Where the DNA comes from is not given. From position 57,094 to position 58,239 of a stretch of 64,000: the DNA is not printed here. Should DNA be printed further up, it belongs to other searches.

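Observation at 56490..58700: Macrodomain / SirTM-type sirtuin operon lacking GcvH-L and LplA2 but translationally coupled to a flavin / 2x[4Fe-4S] protein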

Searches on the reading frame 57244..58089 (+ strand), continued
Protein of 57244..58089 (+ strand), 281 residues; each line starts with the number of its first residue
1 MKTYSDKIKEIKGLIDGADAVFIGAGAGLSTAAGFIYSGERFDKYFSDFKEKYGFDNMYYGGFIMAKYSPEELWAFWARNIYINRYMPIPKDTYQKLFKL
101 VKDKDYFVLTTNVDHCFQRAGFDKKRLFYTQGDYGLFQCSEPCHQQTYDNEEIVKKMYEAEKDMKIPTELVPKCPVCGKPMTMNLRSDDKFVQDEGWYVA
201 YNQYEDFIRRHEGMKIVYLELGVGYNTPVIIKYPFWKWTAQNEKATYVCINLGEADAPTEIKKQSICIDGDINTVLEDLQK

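Call 41: get_annotated_region(hit=H4, flank=5000)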
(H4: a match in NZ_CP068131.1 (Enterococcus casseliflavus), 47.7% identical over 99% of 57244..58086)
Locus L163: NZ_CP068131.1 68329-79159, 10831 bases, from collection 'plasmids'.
description: Enterococcus casseliflavus strain FDAARGOS_1120 plasmid unnamed1, complete sequence
organism: Enterococcus casseliflavus (NCBI taxid 37734)
taxonomy: Bacteria; Bacillota; Bacilli; Lactobacillales; Enterococcaceae; Enterococcus; Enterococcus casseliflavus
host: -; source: -; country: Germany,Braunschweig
typing (MOB-suite, as given by PLSDB): non-mobilizable; replicon rep_cluster_183
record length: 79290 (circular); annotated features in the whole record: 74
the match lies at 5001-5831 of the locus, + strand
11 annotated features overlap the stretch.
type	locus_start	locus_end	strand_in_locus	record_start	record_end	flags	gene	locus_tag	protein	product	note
CDS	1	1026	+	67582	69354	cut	-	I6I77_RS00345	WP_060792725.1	beta-glucoside-specific PTS transporter subunit IIABC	GO:0015759 - beta-glucoside transport [Evidence IEA]; GO:0009401 - phosphoenolpyruvate-dependent sugar ...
CDS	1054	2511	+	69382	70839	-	-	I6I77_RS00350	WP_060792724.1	6-phospho-beta-glucosidase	GO:0005975 - carbohydrate metabolic process [Evidence IEA]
CDS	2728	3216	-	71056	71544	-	-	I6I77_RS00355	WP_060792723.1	Rrf2 family transcriptional regulator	-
CDS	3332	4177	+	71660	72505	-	-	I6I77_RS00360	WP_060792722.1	SDR family oxidoreductase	-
CDS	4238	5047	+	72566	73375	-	-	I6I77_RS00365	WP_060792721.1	protein-ADP-ribose hydrolase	-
CDS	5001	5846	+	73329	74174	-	-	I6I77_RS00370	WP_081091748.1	Sir2 silent information regulator family NAD-dependent deacetylase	-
CDS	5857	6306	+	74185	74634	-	-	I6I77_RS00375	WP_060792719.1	pyridoxamine 5'-phosphate oxidase family protein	-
CDS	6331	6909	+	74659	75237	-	-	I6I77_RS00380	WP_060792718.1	NUDIX hydrolase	-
CDS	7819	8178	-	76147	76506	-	-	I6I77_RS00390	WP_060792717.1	helix-turn-helix domain-containing protein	-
CDS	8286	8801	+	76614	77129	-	-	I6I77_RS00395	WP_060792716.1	NAD(P)H-dependent oxidoreductase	-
CDS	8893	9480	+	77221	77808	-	-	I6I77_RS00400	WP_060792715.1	DUF1349 domain-containing protein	-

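Call 54: get_annotated_region(hit=H5, flank=4000)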
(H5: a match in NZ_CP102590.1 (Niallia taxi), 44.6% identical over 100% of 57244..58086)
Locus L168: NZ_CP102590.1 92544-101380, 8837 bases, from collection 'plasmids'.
description: Niallia taxi strain NBC_Nia plasmid pMEGANia, complete sequence
organism: Niallia taxi (NCBI taxid 2499688)
taxonomy: Bacteria; Bacillota; Bacilli; Bacillales; Bacillaceae; Niallia; Niallia taxi
host: -; source: -; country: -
typing (MOB-suite, as given by PLSDB): non-mobilizable
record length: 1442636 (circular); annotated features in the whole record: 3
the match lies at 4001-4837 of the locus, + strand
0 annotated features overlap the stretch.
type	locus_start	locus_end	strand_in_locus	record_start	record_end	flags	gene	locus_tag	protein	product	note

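Call 55: get_annotated_region(hit=H8, flank=4000)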
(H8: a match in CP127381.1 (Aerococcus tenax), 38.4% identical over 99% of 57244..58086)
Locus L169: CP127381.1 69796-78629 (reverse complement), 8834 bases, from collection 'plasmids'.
description: Aerococcus tenax strain UMB3669 plasmid unnamed1, complete sequence
organism: Aerococcus tenax (NCBI taxid 3078812)
taxonomy: Bacteria; Bacillota; Bacilli; Lactobacillales; Aerococcaceae; Aerococcus; Aerococcus tenax
host: -; source: Homo sapiens; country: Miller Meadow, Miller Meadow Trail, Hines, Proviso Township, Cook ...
typing (MOB-suite, as given by PLSDB): non-mobilizable; replicon rep_cluster_1663; mating-pair formation MPF_T
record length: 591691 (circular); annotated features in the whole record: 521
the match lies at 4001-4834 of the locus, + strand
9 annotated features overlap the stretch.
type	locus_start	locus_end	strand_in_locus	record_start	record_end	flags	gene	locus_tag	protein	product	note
CDS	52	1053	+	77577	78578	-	-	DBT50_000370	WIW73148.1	LLM class flavin-dependent oxidoreductase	-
CDS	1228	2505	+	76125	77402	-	-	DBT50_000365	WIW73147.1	mechanosensitive ion channel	-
CDS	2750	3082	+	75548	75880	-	-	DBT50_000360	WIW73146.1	biotin/lipoyl-containing protein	-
CDS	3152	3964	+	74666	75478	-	-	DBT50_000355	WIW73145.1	protein-ADP-ribose hydrolase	-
CDS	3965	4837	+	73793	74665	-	-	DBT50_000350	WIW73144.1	deacetylase SIR2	-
CDS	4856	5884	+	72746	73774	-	-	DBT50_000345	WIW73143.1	lipoate--protein ligase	-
CDS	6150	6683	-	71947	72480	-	-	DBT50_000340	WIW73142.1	TIGR00730 family Rossman fold protein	-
CDS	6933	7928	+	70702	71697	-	-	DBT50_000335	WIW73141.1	D-2-hydroxyacid dehydrogenase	-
CDS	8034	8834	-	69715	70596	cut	-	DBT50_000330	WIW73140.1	LysM peptidoglycan-binding domain-containing protein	-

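Call 56: get_annotated_region(hit=H9, flank=4000)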
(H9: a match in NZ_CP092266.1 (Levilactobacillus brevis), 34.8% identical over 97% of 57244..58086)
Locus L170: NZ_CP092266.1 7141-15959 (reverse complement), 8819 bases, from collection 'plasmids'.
description: Levilactobacillus brevis strain YSJ3 plasmid pB, complete sequence
organism: Levilactobacillus brevis (NCBI taxid 1580)
taxonomy: Bacteria; Bacillota; Bacilli; Lactobacillales; Lactobacillaceae; Levilactobacillus; Levilactobacillus brevis
host: -; source: Fermented vegetables,Yeshanjun pickle; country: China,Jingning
typing (MOB-suite, as given by PLSDB): non-mobilizable; replicon rep_cluster_1567,rep_cluster_731
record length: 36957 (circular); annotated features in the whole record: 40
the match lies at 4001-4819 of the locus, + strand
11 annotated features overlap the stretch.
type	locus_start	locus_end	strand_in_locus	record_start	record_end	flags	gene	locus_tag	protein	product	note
CDS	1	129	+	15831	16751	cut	-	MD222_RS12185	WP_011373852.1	IS30-like element ISLsa1 family transposase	GO:0006313 - DNA transposition [Evidence IEA]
CDS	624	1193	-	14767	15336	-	-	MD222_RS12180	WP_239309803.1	recombinase family protein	GO:0006310 - DNA recombination [Evidence IEA]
CDS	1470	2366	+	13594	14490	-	-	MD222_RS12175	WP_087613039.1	restriction endonuclease subunit S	GO:0006304 - DNA modification [Evidence IEA]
CDS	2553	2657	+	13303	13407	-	-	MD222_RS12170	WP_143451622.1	putative holin-like toxin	-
CDS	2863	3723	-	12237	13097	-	-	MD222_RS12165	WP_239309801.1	IS982 family transposase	-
CDS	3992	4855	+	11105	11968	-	-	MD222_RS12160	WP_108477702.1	Sir2 silent information regulator family NAD-dependent deacetylase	-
CDS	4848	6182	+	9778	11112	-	-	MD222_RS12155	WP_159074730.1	cupin domain-containing protein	-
CDS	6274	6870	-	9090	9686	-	-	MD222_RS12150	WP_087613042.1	TetR/AcrR family transcriptional regulator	GO:0006355 - regulation of DNA-templated transcription [Evidence IEA]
CDS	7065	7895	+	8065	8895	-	-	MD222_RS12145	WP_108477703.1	metallophosphoesterase family protein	-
CDS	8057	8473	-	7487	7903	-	-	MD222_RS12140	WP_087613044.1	Asp23/Gls24 family envelope stress response protein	-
CDS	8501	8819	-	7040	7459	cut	-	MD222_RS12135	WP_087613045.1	Asp23/Gls24 family envelope stress response protein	-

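Call 69: search_protein_families(library=ncbifam, proteins=[L061:5711-6328:-, L061:4619-5689:-, L072:6334-6654:-, L020:6631-7242:+, L002:1576-2205:+, L051:6145-6579:+, L016:6261-7184:+, L020:6029-6613:+, L163:5857-6303:+, L002:3069-4034:+], max_evalue=0.00001)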
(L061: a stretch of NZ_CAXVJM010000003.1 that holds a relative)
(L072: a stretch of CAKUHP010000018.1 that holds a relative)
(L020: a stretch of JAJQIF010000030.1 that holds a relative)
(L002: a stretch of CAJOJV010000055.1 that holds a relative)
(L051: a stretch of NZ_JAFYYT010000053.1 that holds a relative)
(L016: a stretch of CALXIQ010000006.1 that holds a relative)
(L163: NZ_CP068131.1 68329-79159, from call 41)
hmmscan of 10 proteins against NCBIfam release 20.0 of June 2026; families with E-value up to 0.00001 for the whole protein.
L061:5711-6328:- (206 aa): 25 families
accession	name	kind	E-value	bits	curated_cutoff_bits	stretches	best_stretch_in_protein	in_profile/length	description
NF058577.1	FdxA_fam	equivalog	4.6e-14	52.4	65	1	157-202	6-52/52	4Fe-4S ferredoxin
NF040864.1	HgcB_ferredoxin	equivalog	2.5e-11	43.3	99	1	150-204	6-62/93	mercury methylation ferredoxin HgcB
NF038196.1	ferrodoxin_EFR1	subfamily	7.5e-11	42.5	75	1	148-204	175-230/242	EFR1 family ferrodoxin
TIGR01971.1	NuoI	subfamily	3.2e-10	39.6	113.05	0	145-181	68-104/121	NADH-quinone oxidoreductase, chain I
NF043039.1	HgcAB_like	equivalog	6.8e-09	35.8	285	1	146-203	288-349/350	HgcAB-like fusion protein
TIGR02179.1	PorD_KorD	subfamily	3.6e-08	33.4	60.05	1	155-204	22-73/78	2-oxoacid:acceptor oxidoreductase, delta subunit, pyruvate/2-ketoisovalerate family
TIGR02700.1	flavo_MJ0208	hypoth_equivalog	6.1e-08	32.2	251.35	1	152-203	142-194/234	dihydromethanopterin reductase (acceptor)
NF040684.1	PorD_Arch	equivalog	8.9e-08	32.1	120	1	155-204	29-80/85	pyruvate synthase subunit PorD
NF010367.0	PRK13795.1-2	equivalog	1.8e-07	30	456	1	150-200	528-581/584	hypothetical protein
NF045874.1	Vhu_polyferre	exception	2e-07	30.1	600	1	150-204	188-244/381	F420-non-reducing hydrogenase associated-polyferredoxin VhuB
TIGR00403.1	ndhI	equivalog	4.2e-07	29.7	302.35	0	129-182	71-126/183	NAD(P)H-quinone oxidoreductase subunit I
NF004537.0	PRK05888.1-3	equivalog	4.3e-07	29.7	163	0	151-178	106-133/204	NADH-quinone oxidoreductase subunit NuoI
NF007382.0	PRK09898.1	equivalog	5.1e-07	29.4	213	1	153-204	149-199/208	ferredoxin-like protein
NF040770.1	hetero_SS_HdrA2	exception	6.2e-07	27.9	1100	1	152-204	571-624/777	CoB-CoM heterodisulfide reductase HdrA2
NF004536.0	PRK05888.1-1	equivalog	1.7e-06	27.5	212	0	180-203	91-114/180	NADH-quinone oxidoreductase subunit NuoI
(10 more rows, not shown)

L061:4619-5689:- (357 aa): 47 families (the best 25 are shown)
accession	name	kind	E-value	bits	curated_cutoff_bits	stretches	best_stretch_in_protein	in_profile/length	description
TIGR04340.1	rSAM_ACGX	hypoth_equivalog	3.7e-160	532.8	400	1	14-355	2-341/341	radical SAM/SPASM domain protein, ACGX system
TIGR04082.1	rSAM_for_selen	equivalog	1.4e-53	182.4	350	1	10-351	194-515/516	thio(seleno)oxazole modification radical SAM maturase SbtM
TIGR04545.1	rSAM_ahbD_hemeb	equivalog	2.4e-38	132.4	500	1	18-352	3-336/339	heme b synthase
TIGR04053.2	TIGR04053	equivalog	1.1e-37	130.1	395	1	11-352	5-363/366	TIGR04053 family radical SAM/SPASM domain-containing protein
TIGR04051.1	rSAM_NirJ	equivalog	1.1e-30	106.9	515.45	1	19-354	6-349/354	heme d1 biosynthesis radical SAM protein NirJ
TIGR04133.1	rSAM_w_lipo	hypoth_equivalog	8.2e-28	97.3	425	1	16-218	25-227/350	TIGR04133 family radical SAM/SPASM protein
TIGR04055.1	rSAM_NirJ2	equivalog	1.2e-27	97.3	500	2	18-189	3-169/326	putative heme d1 biosynthesis radical SAM protein NirJ2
TIGR04303.1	GeoRSP_rSAM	equivalog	6.8e-27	94.9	400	1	15-352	5-325/325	GeoRSP system radical SAM/SPASM protein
TIGR04546.1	rSAM_ahbC_deAc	equivalog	2e-26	92.7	650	1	18-353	42-385/390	12,18-didecarboxysiroheme deacetylase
NF045574.1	sacti_mat_StsB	exception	1.1e-24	87.2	625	2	18-188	99-263/466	StsB family radical SAM/SPASM domain sactipeptide maturase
TIGR03962.1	mycofact_rSAM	equivalog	4.7e-23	81.9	265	2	16-183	13-175/339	mycofactocin radical SAM maturase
TIGR04054.1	rSAM_NirJ1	equivalog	8e-23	80.7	650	1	17-353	38-382/387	putative heme d1 biosynthesis radical SAM protein NirJ1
TIGR04347.1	pseudo_SAM_Halo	equivalog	1.9e-22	80.1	525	1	17-193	40-211/390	TIGR04347 family pseudo-SAM/SPASM protein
TIGR04103.1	rSAM_nif11_3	equivalog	4.1e-22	78.3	725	1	18-335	8-317/412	nif11-class peptide radical SAM maturase 3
TIGR04250.1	SCM_rSAM_ScmE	equivalog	9.4e-22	77.4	400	1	20-350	8-344/358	SynChlorMet cassette radical SAM/SPASM protein ScmE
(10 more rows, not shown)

L072:6334-6654:- (107 aa): 0 families

L020:6631-7242:+ (204 aa): 38 families (the best 25 are shown)
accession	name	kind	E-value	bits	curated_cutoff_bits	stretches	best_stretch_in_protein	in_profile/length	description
NF038196.1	ferrodoxin_EFR1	subfamily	7.6e-15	55.6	75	1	145-201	174-230/242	EFR1 family ferrodoxin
NF058577.1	FdxA_fam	equivalog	1.3e-13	50.9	65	1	151-199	3-52/52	4Fe-4S ferredoxin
NF040864.1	HgcB_ferredoxin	equivalog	4.8e-12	45.6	99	1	153-201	12-62/93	mercury methylation ferredoxin HgcB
NF043039.1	HgcAB_like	equivalog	3e-10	40.2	285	1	147-200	292-349/350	HgcAB-like fusion protein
TIGR01944.1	rnfB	subfamily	4e-10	39.6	68.7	1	151-202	109-162/190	RnfABCDGE type electron transport complex subunit B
TIGR04105.1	FeFe_hydrog_B1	subfamily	1.5e-09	37.1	450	1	149-201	105-160/462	monomeric [FeFe] hydrogenase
NF045874.1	Vhu_polyferre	exception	6.2e-09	35.1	600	1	150-201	123-175/381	F420-non-reducing hydrogenase associated-polyferredoxin VhuB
NF043069.1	T4HPD_activ_SAM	equivalog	7.8e-09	35.3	425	1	151-201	47-98/299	trans-4-hydroxy-L-proline dehydratase activase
NF041836.1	rnfB_Methano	equivalog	1.4e-08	34.5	445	1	154-201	215-263/265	Rnf electron transport complex subunit RnfB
NF006221.0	PRK08348.1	subfamily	1.4e-08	34.5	124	1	145-201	34-93/136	NADH-plastoquinone oxidoreductase subunit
TIGR02179.1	PorD_KorD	subfamily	1.8e-08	34.4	60.05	1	152-201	22-73/78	2-oxoacid:acceptor oxidoreductase, delta subunit, pyruvate/2-ketoisovalerate family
NF005504.0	PRK07118.1-3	equivalog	1.9e-08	34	437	1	154-201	218-266/293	Fe-S cluster domain-containing protein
NF005505.0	PRK07118.1-4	equivalog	2.6e-08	33.7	378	1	154-201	215-263/265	Fe-S cluster domain-containing protein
NF040684.1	PorD_Arch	equivalog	3e-08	33.6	120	1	149-202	26-81/85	pyruvate synthase subunit PorD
TIGR02494.1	PFLE_PFLC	subfamily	3.1e-08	33.2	174.35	1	147-202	40-99/293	glycyl-radical enzyme activating protein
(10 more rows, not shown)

L002:1576-2205:+ (210 aa): 0 families

L051:6145-6579:+ (145 aa): 5 families
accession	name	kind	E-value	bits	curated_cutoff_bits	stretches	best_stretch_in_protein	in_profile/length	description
NF041852.1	trans_reg_HypR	equivalog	1.1e-15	57.8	180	1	6-140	4-138/139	redox-sensitive transcriptional regulator HypR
TIGR00738.1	rrf2_super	superfamily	1.5e-14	54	73.3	1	1-135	1-131/132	Rrf2 family transcriptional regulator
NF008886.0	PRK11920.1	equivalog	8.2e-10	38.6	193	1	1-141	1-137/153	iron-responsive transcriptional regulator RirA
TIGR02944.1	suf_reg_Xantho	equivalog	2.8e-07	31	110.65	1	11-84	12-85/130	SUF system Fe-S cluster assembly regulator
NF008240.0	PRK11014.1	equivalog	9.5e-06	25.7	182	0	33-141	33-134/141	nitric oxide-sensing transcriptional repressor NsrR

L016:6261-7184:+ (308 aa): 0 families

L020:6029-6613:+ (195 aa): 2 families
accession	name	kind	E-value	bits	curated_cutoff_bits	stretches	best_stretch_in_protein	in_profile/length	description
NF008033.1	PRK10765.1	equivalog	5.9e-13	48.8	223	1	1-193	1-175/240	oxygen-insensitive NADPH nitroreductase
TIGR02476.1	BluB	equivalog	1e-10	41.4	150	1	3-183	8-188/205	5,6-dimethylbenzimidazole synthase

L163:5857-6303:+ (149 aa): 3 families
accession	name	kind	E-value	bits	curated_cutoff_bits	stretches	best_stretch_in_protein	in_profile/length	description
NF004231.0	PRK05679.1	subfamily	1.1e-06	28.3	129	1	17-111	43-134/213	pyridoxal 5'-phosphate synthase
NF038138.1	phena_PhzG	equivalog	1.9e-06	27.8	270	1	18-110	38-127/206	phenazine biosynthesis FMN-dependent oxidase PhzG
TIGR04109.1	heme_ox_HugZ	equivalog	2.3e-06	27.3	240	1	9-91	85-165/243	HugZ family heme oxygenase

L002:3069-4034:+ (322 aa): 10 families
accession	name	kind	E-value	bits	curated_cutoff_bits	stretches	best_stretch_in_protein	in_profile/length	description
NF000824.0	PRK00066.1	subfamily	8e-129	429.5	339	1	7-317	4-314/316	L-lactate dehydrogenase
TIGR01771.1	L-LDH-NAD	equivalog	5.6e-125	416.6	303.55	1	14-312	1-299/299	L-lactate dehydrogenase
NF004863.0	PRK06223.1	subfamily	8.3e-90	301.1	283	1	9-316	3-306/313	malate dehydrogenase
TIGR01763.1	MalateDH_bact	equivalog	5.5e-69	232.7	351.85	1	10-315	2-303/305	malate dehydrogenase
NF041314.1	Malate_DH_Halo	equivalog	1.9e-58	198.1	550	1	11-312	3-298/304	malate dehydrogenase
TIGR01772.1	MDH_euk_gproteo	equivalog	3.8e-23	82.2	273.05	1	12-315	2-305/313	malate dehydrogenase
TIGR01759.1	MalateDH-SF1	subfamily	1.6e-17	63.5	345.65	1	62-312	65-322/327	malate dehydrogenase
NF003916.0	PRK05442.1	equivalog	9.6e-15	54.3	271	1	41-312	45-318/328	malate dehydrogenase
TIGR01756.1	LDH_protist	equivalog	3.4e-14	52.7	486.25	1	75-241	59-225/313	lactate dehydrogenase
TIGR01758.1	MDH_euk_cyt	equivalog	9.8e-11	41.7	470.4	1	75-237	74-237/324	malate dehydrogenase, NAD-dependent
